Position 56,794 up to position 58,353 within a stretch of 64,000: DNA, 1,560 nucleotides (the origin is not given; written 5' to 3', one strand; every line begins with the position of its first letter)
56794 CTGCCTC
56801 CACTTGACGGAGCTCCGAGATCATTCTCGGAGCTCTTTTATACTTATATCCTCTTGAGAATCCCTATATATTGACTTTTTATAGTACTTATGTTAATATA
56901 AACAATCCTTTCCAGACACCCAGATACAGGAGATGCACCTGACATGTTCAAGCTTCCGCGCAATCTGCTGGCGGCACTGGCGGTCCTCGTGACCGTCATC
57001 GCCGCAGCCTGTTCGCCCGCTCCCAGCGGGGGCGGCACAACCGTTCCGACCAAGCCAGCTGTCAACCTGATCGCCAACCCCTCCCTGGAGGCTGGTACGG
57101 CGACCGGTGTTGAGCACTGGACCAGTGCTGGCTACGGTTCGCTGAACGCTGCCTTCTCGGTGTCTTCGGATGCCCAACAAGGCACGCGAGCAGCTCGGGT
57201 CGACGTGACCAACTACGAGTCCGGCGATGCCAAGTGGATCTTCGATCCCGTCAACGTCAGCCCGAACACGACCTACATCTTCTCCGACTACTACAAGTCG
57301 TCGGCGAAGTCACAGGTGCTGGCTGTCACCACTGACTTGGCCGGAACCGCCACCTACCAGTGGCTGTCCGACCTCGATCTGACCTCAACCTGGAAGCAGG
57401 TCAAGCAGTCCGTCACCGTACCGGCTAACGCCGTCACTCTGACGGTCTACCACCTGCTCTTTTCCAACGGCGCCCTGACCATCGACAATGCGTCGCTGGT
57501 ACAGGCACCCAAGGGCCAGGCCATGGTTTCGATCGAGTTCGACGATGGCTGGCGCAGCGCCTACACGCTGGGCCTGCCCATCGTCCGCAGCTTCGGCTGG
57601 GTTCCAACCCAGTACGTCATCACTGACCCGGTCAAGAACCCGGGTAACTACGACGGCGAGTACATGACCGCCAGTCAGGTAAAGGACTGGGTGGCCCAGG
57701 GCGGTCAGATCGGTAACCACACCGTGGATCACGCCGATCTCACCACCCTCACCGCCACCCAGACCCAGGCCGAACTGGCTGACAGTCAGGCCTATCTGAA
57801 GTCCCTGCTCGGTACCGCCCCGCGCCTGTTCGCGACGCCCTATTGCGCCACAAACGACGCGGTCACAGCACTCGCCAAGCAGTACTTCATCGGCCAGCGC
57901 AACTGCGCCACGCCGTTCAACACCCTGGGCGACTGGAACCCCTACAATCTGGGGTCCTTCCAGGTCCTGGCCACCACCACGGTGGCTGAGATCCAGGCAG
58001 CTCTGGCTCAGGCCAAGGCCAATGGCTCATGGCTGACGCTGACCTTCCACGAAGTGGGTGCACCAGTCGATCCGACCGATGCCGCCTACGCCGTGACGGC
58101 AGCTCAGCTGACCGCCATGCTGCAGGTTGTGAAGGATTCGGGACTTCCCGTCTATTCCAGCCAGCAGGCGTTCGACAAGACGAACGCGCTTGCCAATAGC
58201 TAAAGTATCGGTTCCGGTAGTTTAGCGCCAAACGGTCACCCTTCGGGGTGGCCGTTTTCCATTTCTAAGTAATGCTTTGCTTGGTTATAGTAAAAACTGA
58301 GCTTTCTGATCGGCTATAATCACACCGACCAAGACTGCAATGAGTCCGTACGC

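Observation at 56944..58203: High-GC polysaccharide-deacetylase lipoprotein: candidate horizontal acquisition from an actinobacterial donor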

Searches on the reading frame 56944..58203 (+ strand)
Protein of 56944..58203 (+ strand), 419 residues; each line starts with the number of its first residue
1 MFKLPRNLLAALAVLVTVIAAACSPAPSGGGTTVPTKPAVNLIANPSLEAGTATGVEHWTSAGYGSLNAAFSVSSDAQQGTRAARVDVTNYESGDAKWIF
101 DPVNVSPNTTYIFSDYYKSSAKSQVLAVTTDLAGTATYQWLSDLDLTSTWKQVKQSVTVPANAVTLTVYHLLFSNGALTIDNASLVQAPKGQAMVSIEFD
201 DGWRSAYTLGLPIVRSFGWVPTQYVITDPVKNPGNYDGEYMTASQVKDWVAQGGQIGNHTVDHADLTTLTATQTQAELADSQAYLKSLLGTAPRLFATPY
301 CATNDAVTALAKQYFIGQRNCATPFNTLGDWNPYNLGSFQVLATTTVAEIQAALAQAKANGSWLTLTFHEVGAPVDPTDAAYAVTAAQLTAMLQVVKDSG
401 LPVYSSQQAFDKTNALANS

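Call 4: search_protein_families(library=pfam, proteins=[window:56944-58203:+], max_evalue=1)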
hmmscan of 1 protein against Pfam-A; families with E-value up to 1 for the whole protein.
window:56944-58203:+ (419 aa): 3 families
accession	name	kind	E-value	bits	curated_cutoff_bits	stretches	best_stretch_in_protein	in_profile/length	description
PF01522.26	Polysacc_deac_1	-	8.9e-23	81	23.1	1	189-314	3-119/124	Polysaccharide deacetylase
PF02018.23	CBM_4_9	-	5.9e-08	33.6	25.9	1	41-169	2-128/136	Carbohydrate binding domain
PF10096.14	DUF2334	-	0.0066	16.5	26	1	238-370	51-188/203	Uncharacterized protein conserved in bacteria (DUF2334)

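Call 5: search_protein_families(library=ncbifam, proteins=[window:56944-58203:+], max_evalue=1)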
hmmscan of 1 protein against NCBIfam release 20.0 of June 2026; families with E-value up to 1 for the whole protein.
window:56944-58203:+ (419 aa): 10 families
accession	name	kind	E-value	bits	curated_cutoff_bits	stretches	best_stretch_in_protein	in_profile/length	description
NF050820.1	PolSacchBiosHfsH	equivalog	7.5e-12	45.4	400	1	190-405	31-240/249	oligosaccharide deacetylase HfsH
TIGR02764.1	spore_ybaN_pdaB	equivalog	5.2e-08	32.9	237.4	1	243-314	48-119/191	polysaccharide deacetylase family sporulation protein PdaB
TIGR02873.1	spore_ylxY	hypoth_equivalog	2.8e-07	30.1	391.5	1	246-314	130-198/268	probable sporulation protein, polysaccharide deacetylase family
NF045821.1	PgAcgDacpgdA1_Bac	equivalog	2.8e-07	29.7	400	1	188-310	83-197/282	peptidoglycan-N-acetylglucosamine deacetylase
TIGR04243.1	nodulat_NodB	equivalog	3.4e-07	29.9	240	1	195-312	4-114/197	chitooligosaccharide deacetylase NodB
NF045820.1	PgAcgDacpgdA_Strep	equivalog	8.5e-07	28.1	800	1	186-308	261-375/463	peptidoglycan-N-acetylglucosamine deacetylase PgdA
TIGR03938.2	deacetyl_PgaB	equivalog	1.4e-05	23.6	321.9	1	195-233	66-104/621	poly-beta-1,6-N-acetyl-D-glucosamine N-deacetylase PgaB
TIGR02884.1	spore_pdaA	equivalog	8.8e-05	22.3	298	1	242-312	78-149/224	delta-lactam-biosynthetic de-N-acetylase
TIGR03933.1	PIA_icaB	equivalog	0.00054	19.6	248.35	1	194-313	73-201/245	intercellular adhesin biosynthesis polysaccharide N-deacetylase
NF011177.0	PRK14582.1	equivalog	0.0061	14.9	923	1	191-249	105-167/671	poly-beta-1,6-N-acetyl-D-glucosamine N-deacetylase PgaB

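Call 6: find_homologous_proteins(query=window:56944-58203:+)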
Query window:56944-58203:+ (419 aa): 50 proteins with E <= 0.001 among 8000 candidates.
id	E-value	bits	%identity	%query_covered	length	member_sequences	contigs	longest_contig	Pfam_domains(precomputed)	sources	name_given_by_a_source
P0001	2.2e-273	924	100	100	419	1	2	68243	PF01522.27,PF02018.24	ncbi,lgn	-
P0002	3.9e-212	722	76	99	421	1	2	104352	PF01522.27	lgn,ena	-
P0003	2.6e-133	463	48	89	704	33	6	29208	PF01522.27,PF02018.24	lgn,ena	-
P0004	2.4e-117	410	40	89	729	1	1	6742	PF01522.27,PF02018.24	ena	-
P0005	1.9e-114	401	39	89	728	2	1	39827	PF01522.27,PF02018.24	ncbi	-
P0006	1.9e-112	394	39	89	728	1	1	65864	PF01522.27,PF02018.24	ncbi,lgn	-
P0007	4.5e-112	393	38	86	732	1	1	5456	PF01522.27,PF02018.24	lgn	-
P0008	9.6e-111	388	34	90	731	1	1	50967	PF01522.27,PF02018.24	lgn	-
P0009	8.6e-104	366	35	90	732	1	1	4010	PF01522.27,PF02018.24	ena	-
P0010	1.5e-103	365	35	88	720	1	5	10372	PF01522.27,PF02018.24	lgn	-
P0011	2.9e-100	354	31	84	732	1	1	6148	PF01522.27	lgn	-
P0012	2.2e-99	351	34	91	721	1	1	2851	PF01522.27,PF02018.24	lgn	-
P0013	8.1e-97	343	37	89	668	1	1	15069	PF01522.27,PF17957.8,PF02018.24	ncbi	-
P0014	8.7e-96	339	35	94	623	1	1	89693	PF01522.27,PF02018.24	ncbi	-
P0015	2.8e-95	338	37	89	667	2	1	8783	PF01522.27,PF17957.8,PF02018.24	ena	-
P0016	1.6e-93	332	30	91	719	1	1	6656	PF01522.27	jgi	-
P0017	3.5e-93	331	34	98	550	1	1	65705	PF01522.27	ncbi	-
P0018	4.3e-92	327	38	89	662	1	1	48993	PF01522.27,PF17957.8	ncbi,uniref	ncbi:polysaccharide deacetylase family protein [Dactylosporangium sp. NPDC051485]|uniref:polysacchar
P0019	1.3e-90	322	36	86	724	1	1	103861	PF01522.27,PF02018.24,PF17093.10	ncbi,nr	ncbi:MAG: polysaccharide deacetylase family protein [Patescibacteria group bacterium]|nr:polysacchar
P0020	8.5e-90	319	30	91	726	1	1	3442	PF01522.27,PF02018.24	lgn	-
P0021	1.2e-89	319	37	89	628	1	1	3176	PF01522.27,PF02018.24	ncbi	-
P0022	1.6e-89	319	31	89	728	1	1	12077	PF01522.27,PF02018.24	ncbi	-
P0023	1.2e-86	309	35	89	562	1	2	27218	PF01522.27,PF02018.24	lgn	-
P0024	4.0e-86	307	51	53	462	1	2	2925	PF01522.27,PF02018.24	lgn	-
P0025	6.4e-84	300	37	89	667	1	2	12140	PF01522.27,PF17957.8,PF02018.24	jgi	jgi:peptidoglycan/xylan/chitin deacetylase (PgdA/CDA1 family)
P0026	7.2e-83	297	42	90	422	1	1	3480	PF01522.27,PF02018.24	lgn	-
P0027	4.5e-79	284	32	89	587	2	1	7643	PF01522.27,PF02018.24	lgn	-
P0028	5.1e-79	284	56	54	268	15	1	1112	PF01522.27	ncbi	-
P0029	2.0e-74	269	55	54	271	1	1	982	PF01522.27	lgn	-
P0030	4.2e-74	268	53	54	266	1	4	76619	PF01522.27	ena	-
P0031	1.0e-71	260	34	89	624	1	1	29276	PF01522.27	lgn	-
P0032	6.3e-71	257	31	83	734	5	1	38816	PF01522.27,PF02018.24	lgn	-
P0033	5.7e-70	254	35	88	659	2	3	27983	PF01522.27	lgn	-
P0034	2.0e-61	226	51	54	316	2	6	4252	PF01522.27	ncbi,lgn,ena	-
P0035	1.5e-53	200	33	98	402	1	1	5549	PF01522.27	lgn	-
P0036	3.7e-53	199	31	89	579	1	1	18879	PF01522.27,PF02018.24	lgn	-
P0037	1.8e-52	197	31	96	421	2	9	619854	PF01522.27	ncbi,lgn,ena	-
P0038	7.4e-46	175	44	35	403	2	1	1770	-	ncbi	-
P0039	6.0e-28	116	35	65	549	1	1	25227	PF01522.27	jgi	jgi:peptidoglycan/xylan/chitin deacetylase (PgdA/CDA1 family)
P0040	2.1e-24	104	34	46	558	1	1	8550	PF01522.27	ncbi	-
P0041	1.9e-22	98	33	36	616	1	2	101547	PF01522.27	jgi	jgi:peptidoglycan/xylan/chitin deacetylase (PgdA/CDA1 family)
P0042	1.8e-18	85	32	53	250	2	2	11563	PF01522.27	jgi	jgi:peptidoglycan/xylan/chitin deacetylase (PgdA/CDA1 family)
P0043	1.9e-18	85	34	53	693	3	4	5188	PF01522.27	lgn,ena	-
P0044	1.7e-16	78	32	53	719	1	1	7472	PF01522.27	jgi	jgi:peptidoglycan/xylan/chitin deacetylase (PgdA/CDA1 family)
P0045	6.8e-11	60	36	34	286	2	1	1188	PF01522.27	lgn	-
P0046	9.7e-11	59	31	54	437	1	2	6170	PF01522.27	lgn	-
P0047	2.2e-10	58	28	34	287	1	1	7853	PF01522.27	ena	-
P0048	4.7e-9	54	31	37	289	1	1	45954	PF01522.27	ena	-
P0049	2.1e-8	51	34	33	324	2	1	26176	PF01522.27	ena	-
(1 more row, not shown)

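Call 7: find_related_loci(query=window:56944-58203:+, collection=genome_contigs, flank=10000)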
Query window:56944-58203:+ (419 aa) in genome_contigs; peptide patterns used: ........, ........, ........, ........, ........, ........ (x = any residue, [..] = any of these).
60 stretches matched a pattern; 9 encode a relative of the query (tblastn E <= 1e-3); 9 distinct loci.
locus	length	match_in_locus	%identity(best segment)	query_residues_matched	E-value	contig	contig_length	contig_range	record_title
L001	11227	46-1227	44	33-412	1e-95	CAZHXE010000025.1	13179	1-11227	MAG TPA_asm: uncultured Candidatus Saccharibacteria bacterium isolate binchicken_co199_142 genome assembly, contig: NODE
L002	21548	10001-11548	33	35-401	7e-47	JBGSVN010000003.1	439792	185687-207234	MAG: Patescibacteria group bacterium isolate JTS-AC458 k141_20320, whole genome shotgun sequence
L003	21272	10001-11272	29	40-415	4e-42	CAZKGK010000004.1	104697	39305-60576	MAG TPA_asm: uncultured Candidatus Saccharibacteria bacterium isolate SRP200132_co1_660 genome assembly, contig: NODE_20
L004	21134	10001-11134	30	21-403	7e-42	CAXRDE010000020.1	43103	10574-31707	MAG: Candidatus Sericytochromatia bacterium isolate CJ05B_2.89 genome assembly, contig: k141_733811, whole genome shotgu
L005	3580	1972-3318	30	4-415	4e-37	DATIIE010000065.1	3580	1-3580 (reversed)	MAG TPA_asm: Candidatus Saccharimonadales bacterium isolate SMAG_U15656 k141_378321, whole genome shotgun sequence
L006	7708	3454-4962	37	41-394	1e-33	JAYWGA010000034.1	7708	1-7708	MAG: bacterium isolate GLR2_GL5_UP_2_metabinner_4 GLR2_GL5_UP_2_metabinner_4_33, whole genome shotgun sequence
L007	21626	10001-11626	26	39-411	1e-28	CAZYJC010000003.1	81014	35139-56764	MAG TPA_asm: uncultured Candidatus Saccharibacteria bacterium isolate SRP278252_co2_226 genome assembly, contig: NODE_43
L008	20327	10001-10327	30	171-285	2e-8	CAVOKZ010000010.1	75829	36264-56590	MAG: uncultured Solirubrobacterales bacterium isolate MFD10097.bin.1.2 genome assembly, contig: contig_13222, whole geno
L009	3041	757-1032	29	190-287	5e-5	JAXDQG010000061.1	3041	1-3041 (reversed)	MAG: Acidimicrobiia bacterium isolate BP_73 scaffold_1563773, whole genome shotgun sequence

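Call 8: find_encoding_contigs(protein=P0002, flank=10000, max_places=4)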
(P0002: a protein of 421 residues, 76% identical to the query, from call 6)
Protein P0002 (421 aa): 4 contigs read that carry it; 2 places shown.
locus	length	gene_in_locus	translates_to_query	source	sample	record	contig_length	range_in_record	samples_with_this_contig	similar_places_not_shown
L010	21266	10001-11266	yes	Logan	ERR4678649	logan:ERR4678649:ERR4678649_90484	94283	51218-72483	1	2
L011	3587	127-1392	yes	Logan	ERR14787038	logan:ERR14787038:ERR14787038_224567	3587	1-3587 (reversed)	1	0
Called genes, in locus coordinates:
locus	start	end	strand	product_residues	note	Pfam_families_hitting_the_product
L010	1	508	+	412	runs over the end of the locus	PF21269:TreT_GT1, PF00534:Glycos_transf_1, PF13692:Glyco_trans_1_4 (weak)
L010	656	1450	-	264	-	PF01513:NAD_kinase (weak), PF20143:NAD_kinase_C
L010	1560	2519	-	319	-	PF00512:HisKA, PF02518:HATPase_c, PF13589:HATPase_c_3 (weak)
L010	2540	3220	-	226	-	PF00072:Response_reg, PF00486:Trans_reg_C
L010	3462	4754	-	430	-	PF12704:MacB_PCD, PF02687:FtsX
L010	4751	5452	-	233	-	PF13555:AAA_29 (weak), PF00005:ABC_tran, PF13304:AAA_21 (faint)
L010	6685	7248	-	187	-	-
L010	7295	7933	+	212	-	PF04203:Sortase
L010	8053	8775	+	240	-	-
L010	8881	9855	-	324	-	PF13565:HTH_32 (weak), PF00665:rve (weak), PF13683:rve_3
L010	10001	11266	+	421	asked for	PF01522:Polysacc_deac_1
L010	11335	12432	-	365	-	-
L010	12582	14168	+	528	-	PF07690:MFS_1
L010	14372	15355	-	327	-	-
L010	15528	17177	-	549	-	PF00005:ABC_tran, PF00931:NB-ARC (faint), PF02463:SMC_N (weak), PF13175:AAA_15 (faint), PF13476:AAA_23 (faint), PF13304:AAA_21 (weak), PF00005:ABC_tran, PF13304:AAA_21 (weak), +2 more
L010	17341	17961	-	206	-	PF03575:Peptidase_S51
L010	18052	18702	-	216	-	PF07963:N_methyl (faint)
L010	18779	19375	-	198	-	-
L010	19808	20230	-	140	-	PF01850:PIN (weak), PF13470:PIN_3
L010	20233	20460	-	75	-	-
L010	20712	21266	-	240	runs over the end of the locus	-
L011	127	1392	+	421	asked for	PF01522:Polysacc_deac_1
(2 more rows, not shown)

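Call 9: find_encoding_contigs(protein=P0003, flank=10000, max_places=4)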
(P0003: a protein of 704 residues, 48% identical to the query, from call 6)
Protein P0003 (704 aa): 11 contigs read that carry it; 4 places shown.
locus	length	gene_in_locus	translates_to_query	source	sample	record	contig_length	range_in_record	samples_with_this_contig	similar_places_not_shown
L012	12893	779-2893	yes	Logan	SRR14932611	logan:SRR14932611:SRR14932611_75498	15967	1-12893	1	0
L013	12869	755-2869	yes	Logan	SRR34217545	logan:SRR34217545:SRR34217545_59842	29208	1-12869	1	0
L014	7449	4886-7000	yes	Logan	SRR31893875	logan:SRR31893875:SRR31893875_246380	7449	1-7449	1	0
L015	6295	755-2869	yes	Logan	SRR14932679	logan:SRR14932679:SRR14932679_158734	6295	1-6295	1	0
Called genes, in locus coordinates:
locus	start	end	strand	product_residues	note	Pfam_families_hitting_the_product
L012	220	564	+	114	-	-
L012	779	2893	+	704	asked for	PF02018:CBM_4_9, PF01522:Polysacc_deac_1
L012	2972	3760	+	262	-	PF13367:PrsW-protease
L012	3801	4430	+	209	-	PF13240:Zn_Ribbon_1 (weak)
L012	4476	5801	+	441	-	PF01171:ATP_bind_3, PF11734:TilS_C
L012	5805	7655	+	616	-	PF06480:FtsH_ext, PF00004:AAA, PF17862:AAA_lid_3, PF01434:Peptidase_M41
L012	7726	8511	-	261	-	-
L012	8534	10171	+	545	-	PF03023:MurJ, PF13440:Polysacc_synt_3, PF01554:MatE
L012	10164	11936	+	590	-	PF00009:GTP_EFTU, PF01926:MMR_HSR1 (weak), PF14492:EFG_III, PF00679:EFG_C, PF06421:LepA_C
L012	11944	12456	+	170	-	-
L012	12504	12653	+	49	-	-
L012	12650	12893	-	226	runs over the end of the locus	PF05257:CHAP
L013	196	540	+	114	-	-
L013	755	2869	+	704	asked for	PF02018:CBM_4_9, PF01522:Polysacc_deac_1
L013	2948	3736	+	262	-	PF13367:PrsW-protease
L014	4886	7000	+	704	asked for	PF02018:CBM_4_9, PF01522:Polysacc_deac_1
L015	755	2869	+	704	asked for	PF02018:CBM_4_9, PF01522:Polysacc_deac_1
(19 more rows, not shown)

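Call 10: find_encoding_contigs(protein=P0001, flank=10000, max_places=4)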
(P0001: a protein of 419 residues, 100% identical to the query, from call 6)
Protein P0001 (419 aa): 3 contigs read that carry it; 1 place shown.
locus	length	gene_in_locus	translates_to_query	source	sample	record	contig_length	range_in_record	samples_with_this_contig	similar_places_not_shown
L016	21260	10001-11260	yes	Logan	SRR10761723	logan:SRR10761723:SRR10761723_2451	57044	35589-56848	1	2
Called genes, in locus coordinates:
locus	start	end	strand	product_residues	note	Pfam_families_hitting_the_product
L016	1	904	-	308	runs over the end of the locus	PF00512:HisKA, PF02518:HATPase_c, PF13589:HATPase_c_3 (weak)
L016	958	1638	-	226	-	PF00072:Response_reg, PF00486:Trans_reg_C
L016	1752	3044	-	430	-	PF12704:MacB_PCD, PF02687:FtsX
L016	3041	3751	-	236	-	PF00005:ABC_tran, PF13304:AAA_21 (faint)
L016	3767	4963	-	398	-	PF08310:LGFP (faint)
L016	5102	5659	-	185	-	-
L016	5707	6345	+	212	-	PF04203:Sortase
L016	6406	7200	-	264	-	PF01061:ABC2_membrane, PF12698:ABC2_membrane_3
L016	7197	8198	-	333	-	PF00005:ABC_tran, PF13304:AAA_21 (weak), PF13732:DrrA1-3_C (weak)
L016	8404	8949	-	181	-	PF03551:PadR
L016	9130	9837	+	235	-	-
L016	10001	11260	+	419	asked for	PF02018:CBM_4_9, PF01522:Polysacc_deac_1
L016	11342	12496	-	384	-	-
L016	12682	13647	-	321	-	-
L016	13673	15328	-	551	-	PF00005:ABC_tran, PF02463:SMC_N (weak), PF13175:AAA_15 (faint), PF13555:AAA_29 (faint), PF05729:NACHT (faint), PF13191:AAA_16 (faint), PF00005:ABC_tran, PF13304:AAA_21 (weak), +1 more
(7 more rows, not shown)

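Call 12: list_cluster_members(proteins=[P0001, P0002, P0003, P0005, P0006, P0013, P0014, P0017, P0021, P0022])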
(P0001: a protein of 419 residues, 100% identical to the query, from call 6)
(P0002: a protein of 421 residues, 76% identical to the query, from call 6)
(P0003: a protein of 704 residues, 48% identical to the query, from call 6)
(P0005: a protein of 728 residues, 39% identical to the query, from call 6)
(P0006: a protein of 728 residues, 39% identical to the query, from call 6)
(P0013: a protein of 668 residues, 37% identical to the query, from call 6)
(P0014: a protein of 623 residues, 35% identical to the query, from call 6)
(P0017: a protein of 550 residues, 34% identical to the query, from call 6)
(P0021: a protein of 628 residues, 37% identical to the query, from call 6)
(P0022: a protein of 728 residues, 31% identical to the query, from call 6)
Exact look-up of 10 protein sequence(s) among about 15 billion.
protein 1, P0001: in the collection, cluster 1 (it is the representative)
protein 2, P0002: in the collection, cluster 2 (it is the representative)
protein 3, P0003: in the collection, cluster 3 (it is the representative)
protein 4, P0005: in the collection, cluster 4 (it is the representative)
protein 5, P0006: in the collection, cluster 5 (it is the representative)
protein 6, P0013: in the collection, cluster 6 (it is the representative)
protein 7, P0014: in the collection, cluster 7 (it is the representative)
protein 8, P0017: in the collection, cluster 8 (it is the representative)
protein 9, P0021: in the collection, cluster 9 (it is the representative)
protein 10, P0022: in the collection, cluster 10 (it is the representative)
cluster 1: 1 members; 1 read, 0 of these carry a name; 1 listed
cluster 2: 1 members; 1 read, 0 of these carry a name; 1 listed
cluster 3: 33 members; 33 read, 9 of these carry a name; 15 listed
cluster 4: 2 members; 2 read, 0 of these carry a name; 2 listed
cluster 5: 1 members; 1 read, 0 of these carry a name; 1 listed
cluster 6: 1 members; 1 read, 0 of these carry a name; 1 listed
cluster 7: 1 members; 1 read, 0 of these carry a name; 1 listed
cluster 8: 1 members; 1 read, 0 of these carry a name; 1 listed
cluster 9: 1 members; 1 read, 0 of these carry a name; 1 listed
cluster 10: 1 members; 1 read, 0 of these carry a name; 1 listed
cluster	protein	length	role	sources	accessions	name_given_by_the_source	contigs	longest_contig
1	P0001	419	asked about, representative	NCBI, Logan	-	-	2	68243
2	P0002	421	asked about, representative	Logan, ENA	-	-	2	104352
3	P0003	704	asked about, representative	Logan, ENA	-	-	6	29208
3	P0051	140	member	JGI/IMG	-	hypothetical protein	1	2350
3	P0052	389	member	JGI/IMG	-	peptidoglycan/xylan/chitin deacetylase (PgdA/CDA1 family)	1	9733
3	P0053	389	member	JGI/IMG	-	peptidoglycan/xylan/chitin deacetylase (PgdA/CDA1 family)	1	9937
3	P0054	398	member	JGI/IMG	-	peptidoglycan/xylan/chitin deacetylase (PgdA/CDA1 family)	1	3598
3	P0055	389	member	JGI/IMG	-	peptidoglycan/xylan/chitin deacetylase (PgdA/CDA1 family)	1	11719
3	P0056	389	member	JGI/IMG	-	peptidoglycan/xylan/chitin deacetylase (PgdA/CDA1 family)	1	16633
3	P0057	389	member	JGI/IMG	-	peptidoglycan/xylan/chitin deacetylase (PgdA/CDA1 family)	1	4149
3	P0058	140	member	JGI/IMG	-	hypothetical protein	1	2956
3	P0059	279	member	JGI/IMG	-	peptidoglycan/xylan/chitin deacetylase (PgdA/CDA1 family)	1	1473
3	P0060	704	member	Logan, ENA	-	-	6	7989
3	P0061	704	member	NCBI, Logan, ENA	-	-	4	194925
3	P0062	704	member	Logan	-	-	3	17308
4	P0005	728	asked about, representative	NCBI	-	-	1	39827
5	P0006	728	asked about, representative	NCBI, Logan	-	-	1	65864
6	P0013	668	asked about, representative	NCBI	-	-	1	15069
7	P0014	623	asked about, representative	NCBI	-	-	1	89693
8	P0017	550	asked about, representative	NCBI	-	-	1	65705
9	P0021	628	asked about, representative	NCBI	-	-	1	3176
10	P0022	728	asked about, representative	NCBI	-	-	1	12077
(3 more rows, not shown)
